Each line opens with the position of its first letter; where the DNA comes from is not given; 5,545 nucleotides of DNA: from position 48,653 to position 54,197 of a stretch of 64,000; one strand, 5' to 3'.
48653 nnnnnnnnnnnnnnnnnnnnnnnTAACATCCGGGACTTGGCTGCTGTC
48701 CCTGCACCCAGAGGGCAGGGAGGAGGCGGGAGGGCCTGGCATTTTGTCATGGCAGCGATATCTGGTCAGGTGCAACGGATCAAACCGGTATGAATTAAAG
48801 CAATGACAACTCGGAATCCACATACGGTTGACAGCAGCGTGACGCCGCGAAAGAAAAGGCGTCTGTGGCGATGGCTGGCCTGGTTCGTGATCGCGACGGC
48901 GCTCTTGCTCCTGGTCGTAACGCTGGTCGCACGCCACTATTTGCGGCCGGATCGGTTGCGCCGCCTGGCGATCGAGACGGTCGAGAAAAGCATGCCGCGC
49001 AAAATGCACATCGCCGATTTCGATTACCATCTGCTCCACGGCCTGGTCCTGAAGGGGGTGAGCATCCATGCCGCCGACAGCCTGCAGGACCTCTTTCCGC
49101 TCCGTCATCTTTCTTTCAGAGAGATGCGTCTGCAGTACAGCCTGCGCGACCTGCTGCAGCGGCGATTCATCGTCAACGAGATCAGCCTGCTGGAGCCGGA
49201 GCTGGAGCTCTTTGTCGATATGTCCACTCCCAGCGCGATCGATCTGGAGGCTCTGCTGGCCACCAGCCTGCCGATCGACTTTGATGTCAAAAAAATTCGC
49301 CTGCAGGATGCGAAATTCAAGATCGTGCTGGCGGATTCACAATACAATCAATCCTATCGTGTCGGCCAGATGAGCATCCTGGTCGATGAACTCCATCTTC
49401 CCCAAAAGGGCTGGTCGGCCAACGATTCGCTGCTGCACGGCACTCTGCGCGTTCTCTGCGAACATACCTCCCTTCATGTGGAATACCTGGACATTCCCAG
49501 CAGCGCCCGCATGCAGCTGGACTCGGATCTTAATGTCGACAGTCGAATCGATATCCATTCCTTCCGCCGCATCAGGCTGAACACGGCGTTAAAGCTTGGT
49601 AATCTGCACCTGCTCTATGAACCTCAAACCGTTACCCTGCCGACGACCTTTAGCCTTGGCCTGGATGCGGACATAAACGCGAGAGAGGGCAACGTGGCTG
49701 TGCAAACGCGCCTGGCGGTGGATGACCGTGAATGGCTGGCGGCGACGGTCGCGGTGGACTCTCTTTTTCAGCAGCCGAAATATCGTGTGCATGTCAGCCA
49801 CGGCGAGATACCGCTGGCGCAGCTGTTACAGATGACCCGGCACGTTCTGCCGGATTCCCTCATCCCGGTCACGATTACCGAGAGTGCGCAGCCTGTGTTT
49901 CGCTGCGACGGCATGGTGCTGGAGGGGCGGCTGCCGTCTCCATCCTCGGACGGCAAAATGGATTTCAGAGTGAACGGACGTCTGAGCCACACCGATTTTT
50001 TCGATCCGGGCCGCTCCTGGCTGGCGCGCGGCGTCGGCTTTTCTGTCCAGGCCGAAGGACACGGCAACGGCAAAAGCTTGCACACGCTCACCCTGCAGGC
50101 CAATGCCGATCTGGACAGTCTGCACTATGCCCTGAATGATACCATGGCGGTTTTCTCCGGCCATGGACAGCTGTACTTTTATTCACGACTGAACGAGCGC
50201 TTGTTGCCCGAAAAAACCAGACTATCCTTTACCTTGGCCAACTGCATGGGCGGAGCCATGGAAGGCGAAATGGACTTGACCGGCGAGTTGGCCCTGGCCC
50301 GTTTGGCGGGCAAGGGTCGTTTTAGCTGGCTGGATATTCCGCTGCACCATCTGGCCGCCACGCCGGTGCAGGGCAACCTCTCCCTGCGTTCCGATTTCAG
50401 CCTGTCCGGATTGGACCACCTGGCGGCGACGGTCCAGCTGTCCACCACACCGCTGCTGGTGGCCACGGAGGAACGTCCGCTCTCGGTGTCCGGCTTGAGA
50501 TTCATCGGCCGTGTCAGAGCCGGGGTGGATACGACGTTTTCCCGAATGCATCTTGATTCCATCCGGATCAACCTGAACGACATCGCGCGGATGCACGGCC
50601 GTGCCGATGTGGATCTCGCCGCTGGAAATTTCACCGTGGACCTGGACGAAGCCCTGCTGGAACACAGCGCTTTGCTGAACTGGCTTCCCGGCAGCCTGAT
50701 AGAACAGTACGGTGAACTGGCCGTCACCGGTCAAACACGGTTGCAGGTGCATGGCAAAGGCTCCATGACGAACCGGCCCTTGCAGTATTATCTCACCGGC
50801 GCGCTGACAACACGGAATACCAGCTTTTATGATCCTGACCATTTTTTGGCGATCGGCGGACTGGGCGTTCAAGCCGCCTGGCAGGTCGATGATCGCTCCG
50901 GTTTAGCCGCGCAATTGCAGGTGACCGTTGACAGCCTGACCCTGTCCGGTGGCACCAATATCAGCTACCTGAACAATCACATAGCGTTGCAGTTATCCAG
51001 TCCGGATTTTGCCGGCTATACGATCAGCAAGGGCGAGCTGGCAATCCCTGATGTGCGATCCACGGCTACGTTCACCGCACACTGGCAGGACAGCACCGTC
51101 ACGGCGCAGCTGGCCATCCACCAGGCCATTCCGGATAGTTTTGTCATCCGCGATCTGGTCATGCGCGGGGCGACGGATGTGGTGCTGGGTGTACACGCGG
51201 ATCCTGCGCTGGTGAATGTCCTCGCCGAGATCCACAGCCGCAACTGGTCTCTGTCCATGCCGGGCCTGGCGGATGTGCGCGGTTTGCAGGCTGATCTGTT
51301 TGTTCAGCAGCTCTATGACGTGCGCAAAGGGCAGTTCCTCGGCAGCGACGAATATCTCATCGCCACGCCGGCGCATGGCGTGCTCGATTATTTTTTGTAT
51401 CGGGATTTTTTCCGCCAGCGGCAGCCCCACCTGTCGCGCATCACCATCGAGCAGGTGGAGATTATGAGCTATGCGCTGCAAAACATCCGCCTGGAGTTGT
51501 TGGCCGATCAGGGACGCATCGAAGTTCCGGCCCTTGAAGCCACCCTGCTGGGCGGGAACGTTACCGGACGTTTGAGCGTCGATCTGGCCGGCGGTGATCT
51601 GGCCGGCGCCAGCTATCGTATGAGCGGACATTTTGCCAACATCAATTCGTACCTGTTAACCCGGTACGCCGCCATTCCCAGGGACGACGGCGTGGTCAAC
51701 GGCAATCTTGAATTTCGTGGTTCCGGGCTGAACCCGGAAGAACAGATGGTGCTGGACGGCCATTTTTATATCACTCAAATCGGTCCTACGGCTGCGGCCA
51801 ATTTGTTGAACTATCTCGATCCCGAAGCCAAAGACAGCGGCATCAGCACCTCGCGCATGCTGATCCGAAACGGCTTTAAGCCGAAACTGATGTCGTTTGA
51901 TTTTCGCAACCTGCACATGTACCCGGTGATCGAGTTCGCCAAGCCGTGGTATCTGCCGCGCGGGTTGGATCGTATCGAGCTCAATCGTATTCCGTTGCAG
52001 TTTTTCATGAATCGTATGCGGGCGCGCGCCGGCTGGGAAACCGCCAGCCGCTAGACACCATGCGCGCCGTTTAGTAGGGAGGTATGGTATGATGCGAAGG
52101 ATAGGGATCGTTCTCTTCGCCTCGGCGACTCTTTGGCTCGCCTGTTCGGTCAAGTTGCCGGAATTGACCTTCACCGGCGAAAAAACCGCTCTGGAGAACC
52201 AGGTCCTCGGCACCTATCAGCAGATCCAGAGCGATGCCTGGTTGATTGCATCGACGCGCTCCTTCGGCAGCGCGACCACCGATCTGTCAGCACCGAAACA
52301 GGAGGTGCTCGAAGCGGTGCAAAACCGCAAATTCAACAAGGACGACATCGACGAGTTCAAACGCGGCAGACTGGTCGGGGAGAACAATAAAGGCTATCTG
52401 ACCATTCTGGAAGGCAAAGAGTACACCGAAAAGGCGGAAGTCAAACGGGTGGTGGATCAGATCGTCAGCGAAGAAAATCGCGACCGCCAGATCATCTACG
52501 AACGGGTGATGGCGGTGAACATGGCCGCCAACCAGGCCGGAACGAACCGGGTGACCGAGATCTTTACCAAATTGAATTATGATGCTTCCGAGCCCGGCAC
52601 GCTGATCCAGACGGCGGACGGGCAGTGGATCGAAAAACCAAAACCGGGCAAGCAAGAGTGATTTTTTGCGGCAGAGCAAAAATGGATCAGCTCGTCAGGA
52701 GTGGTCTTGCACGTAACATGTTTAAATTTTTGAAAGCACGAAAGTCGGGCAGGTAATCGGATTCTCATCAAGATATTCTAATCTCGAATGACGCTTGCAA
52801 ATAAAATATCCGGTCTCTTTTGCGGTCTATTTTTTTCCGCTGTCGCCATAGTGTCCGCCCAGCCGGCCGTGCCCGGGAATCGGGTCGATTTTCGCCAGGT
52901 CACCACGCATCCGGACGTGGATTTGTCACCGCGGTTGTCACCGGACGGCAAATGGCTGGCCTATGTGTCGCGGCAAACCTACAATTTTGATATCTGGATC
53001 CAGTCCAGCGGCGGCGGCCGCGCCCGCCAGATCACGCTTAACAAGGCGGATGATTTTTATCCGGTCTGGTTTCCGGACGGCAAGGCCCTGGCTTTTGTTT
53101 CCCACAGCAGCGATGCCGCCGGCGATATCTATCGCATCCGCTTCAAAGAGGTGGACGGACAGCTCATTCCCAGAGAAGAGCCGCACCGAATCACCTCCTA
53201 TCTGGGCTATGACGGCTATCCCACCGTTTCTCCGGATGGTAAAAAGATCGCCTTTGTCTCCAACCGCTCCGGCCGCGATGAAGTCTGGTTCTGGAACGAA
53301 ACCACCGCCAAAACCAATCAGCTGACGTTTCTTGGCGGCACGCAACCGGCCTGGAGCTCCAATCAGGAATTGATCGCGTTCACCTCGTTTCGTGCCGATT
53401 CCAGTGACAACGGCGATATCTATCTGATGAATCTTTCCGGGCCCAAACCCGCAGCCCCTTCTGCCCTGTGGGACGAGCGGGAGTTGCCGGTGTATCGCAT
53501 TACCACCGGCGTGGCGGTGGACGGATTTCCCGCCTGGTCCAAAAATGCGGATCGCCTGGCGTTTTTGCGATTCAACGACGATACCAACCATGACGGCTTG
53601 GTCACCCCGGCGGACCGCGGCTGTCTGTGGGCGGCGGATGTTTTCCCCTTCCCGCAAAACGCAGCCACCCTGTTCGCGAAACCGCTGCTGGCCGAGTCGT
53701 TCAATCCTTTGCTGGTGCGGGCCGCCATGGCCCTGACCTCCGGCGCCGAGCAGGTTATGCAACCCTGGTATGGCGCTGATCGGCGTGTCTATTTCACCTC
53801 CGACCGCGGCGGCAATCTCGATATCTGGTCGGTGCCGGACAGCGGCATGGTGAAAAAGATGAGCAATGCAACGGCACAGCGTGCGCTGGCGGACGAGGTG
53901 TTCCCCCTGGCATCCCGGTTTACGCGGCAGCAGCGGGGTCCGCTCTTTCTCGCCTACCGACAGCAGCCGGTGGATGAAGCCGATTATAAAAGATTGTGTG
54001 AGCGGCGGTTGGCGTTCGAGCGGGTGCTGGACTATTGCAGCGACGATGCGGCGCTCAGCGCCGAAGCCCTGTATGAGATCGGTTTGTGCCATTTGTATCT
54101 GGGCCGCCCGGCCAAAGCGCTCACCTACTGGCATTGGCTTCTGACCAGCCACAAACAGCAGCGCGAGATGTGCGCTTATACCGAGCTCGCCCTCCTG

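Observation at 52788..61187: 2799-aa secreted TolB-propeller / TPR / pseudo-CHAT / TPR / CHAT fusion protein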

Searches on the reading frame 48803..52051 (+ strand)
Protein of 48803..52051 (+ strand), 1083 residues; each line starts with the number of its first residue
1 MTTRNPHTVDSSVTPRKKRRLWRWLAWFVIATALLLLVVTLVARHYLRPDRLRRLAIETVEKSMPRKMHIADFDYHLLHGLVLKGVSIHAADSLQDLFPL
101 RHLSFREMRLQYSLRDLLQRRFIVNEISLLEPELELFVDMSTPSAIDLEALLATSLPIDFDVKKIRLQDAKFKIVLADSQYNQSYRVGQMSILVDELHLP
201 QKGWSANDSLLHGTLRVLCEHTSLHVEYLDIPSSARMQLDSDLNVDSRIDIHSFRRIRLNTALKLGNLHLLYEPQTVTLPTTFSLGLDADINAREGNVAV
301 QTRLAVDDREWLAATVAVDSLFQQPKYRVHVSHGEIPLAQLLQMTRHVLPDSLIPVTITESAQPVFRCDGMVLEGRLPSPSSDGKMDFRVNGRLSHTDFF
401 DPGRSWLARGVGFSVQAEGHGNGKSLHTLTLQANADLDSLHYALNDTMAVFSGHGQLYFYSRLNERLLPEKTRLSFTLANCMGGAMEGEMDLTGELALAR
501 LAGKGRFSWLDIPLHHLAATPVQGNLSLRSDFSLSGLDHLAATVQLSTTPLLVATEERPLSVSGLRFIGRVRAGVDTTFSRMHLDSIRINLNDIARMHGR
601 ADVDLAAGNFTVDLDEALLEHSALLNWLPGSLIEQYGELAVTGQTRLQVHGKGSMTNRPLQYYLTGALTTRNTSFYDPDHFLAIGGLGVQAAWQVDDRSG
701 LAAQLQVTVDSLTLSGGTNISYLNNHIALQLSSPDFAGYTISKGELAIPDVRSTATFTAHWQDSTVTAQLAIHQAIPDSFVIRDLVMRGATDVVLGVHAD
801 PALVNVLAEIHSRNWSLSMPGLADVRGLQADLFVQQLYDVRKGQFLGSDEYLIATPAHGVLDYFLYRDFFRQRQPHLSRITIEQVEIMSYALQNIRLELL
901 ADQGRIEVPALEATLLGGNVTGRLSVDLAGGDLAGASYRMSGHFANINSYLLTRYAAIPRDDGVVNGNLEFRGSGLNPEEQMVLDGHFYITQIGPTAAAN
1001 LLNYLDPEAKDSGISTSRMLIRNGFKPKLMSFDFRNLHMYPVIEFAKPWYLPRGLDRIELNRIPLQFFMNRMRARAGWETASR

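Call 6: search_protein_families(library=pfam, proteins=[window:48803-52051:+], max_evalue=0.01)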
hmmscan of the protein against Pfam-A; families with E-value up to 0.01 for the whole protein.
window:48803-52051:+ (1083 aa): 2 families
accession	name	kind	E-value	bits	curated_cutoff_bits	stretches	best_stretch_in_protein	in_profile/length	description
PF05359.17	DUF748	-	6.5e-10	38.2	50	1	14-198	7-188/1037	Domain of Unknown Function (DUF748)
PF05170.20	AsmA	-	6.9e-08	32.2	29.8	1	874-980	440-543/607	AsmA family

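Call 10: search_protein_families(library=ncbifam, proteins=[window:48803-52051:+], max_evalue=0.01)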
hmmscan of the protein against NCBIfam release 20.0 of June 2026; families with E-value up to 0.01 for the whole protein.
window:48803-52051:+ (1083 aa): 0 families

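Call 43: search_protein_families(library=pfam, proteins=[window:48803-52051:+], max_evalue=10)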
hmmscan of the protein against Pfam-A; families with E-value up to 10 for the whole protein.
window:48803-52051:+ (1083 aa): 4 families
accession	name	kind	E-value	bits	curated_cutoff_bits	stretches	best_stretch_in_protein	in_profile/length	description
PF05359.17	DUF748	-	6.5e-10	38.2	50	1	14-198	7-188/1037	Domain of Unknown Function (DUF748)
PF05170.20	AsmA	-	6.9e-08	32.2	29.8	2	874-980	440-543/607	AsmA family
PF06097.16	DUF945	-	0.18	11.2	26.8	0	888-929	320-362/460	Bacterial protein of unknown function (DUF945)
PF09619.16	YscW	-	0.19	12.5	22.6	1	274-329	48-103/107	Type III secretion system lipoprotein chaperone (YscW)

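Call 62: search_protein_families(library=padloc, proteins=[window:48803-52051:+], max_evalue=0.001)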
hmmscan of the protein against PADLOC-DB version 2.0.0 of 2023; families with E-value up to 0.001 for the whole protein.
window:48803-52051:+ (1083 aa): 0 families

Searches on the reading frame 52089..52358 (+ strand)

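Call 43: search_protein_families(library=pfam, proteins=[window:52089-52358:+], max_evalue=10)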
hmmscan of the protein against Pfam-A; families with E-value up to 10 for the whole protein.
seq(90 aa): 1 family
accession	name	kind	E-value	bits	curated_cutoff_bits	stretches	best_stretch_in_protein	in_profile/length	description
PF24677.1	DUF7657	-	0.025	13.8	26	1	7-67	10-70/401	Domain of unknown function (DUF7657)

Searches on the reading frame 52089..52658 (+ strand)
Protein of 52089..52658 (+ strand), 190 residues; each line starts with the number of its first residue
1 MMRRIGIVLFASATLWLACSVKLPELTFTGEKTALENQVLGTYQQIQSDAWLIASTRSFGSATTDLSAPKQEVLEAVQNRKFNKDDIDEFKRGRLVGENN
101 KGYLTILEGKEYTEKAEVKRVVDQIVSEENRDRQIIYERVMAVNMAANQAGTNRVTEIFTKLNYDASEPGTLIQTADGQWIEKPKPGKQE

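Call 6: search_protein_families(library=pfam, proteins=[window:52089-52658:+], max_evalue=0.01)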
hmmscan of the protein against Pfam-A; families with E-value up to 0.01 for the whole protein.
window:52089-52658:+ (190 aa): 1 family
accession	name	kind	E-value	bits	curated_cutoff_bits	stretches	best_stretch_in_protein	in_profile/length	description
PF07027.17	DUF1318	-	1e-12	48.8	27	1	85-183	6-92/92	Protein of unknown function (DUF1318)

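Call 10: search_protein_families(library=ncbifam, proteins=[window:52089-52658:+], max_evalue=0.01)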
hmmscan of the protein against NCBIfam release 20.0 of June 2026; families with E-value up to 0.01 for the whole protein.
window:52089-52658:+ (190 aa): 0 families

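Call 37: search_solved_structures(query=window:52089-52658:+, max_evalue=10, show_alignments=2)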
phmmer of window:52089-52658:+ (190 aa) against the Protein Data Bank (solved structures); distinct sequences matched with E-value up to 10: 2.
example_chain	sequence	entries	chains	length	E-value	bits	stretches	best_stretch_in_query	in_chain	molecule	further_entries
28oj_A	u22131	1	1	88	0.77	13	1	87-183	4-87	Probable chaperone-like protein YdbL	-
3ghd_A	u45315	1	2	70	0.93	12.8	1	84-144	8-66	a cystathionine beta-synthase domain protein fused to a Zn-ribbon-like domain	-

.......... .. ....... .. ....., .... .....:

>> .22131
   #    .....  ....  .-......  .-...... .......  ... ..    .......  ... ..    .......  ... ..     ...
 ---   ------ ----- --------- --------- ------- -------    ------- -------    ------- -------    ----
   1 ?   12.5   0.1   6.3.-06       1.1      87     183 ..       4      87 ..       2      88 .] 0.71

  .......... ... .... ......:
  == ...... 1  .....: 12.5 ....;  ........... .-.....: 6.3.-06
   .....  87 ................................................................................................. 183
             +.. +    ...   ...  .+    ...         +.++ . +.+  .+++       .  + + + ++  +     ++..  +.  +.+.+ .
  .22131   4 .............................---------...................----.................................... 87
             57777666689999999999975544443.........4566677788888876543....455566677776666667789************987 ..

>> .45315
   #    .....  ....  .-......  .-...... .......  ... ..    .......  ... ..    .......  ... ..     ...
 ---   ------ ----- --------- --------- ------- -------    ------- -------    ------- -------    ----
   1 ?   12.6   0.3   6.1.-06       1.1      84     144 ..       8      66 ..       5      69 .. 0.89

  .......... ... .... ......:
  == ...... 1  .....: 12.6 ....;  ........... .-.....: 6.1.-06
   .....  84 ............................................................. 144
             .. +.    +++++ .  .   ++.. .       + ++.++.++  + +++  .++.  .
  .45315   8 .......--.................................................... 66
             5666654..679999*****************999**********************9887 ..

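Call 62: search_protein_families(library=padloc, proteins=[window:52089-52658:+], max_evalue=0.001)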
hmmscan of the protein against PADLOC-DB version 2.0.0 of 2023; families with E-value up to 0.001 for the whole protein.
window:52089-52658:+ (190 aa): 0 families

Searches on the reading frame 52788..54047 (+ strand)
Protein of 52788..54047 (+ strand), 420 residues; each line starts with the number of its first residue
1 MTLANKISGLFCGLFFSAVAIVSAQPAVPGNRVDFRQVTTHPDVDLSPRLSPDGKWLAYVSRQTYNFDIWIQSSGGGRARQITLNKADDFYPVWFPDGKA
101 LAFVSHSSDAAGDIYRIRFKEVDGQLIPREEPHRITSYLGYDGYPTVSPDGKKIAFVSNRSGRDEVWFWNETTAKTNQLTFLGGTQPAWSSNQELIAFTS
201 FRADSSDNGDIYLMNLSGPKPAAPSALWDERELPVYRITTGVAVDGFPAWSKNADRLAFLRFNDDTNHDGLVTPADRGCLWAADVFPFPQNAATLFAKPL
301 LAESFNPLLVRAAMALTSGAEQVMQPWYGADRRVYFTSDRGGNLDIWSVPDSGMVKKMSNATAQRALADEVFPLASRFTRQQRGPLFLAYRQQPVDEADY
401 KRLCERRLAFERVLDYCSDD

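Call 7: search_protein_families(library=pfam, proteins=[window:52788-54047:+], max_evalue=1)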
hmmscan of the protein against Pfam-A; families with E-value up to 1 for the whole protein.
window:52788-54047:+ (420 aa): 3 families
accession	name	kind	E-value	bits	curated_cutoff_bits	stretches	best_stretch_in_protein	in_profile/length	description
PF07676.18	PD40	-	1.5e-36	124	20.9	5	134-167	3-37/38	WD40-like Beta Propeller Repeat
PF00930.27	DPPIV_N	-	6.5e-10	38.7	22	2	35-86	35-82/354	Dipeptidyl peptidase IV (DPP IV) N-terminal region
PF02897.21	Peptidase_S9_N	-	0.26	10.4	24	0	147-206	131-194/414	Prolyl oligopeptidase, N-terminal beta-propeller domain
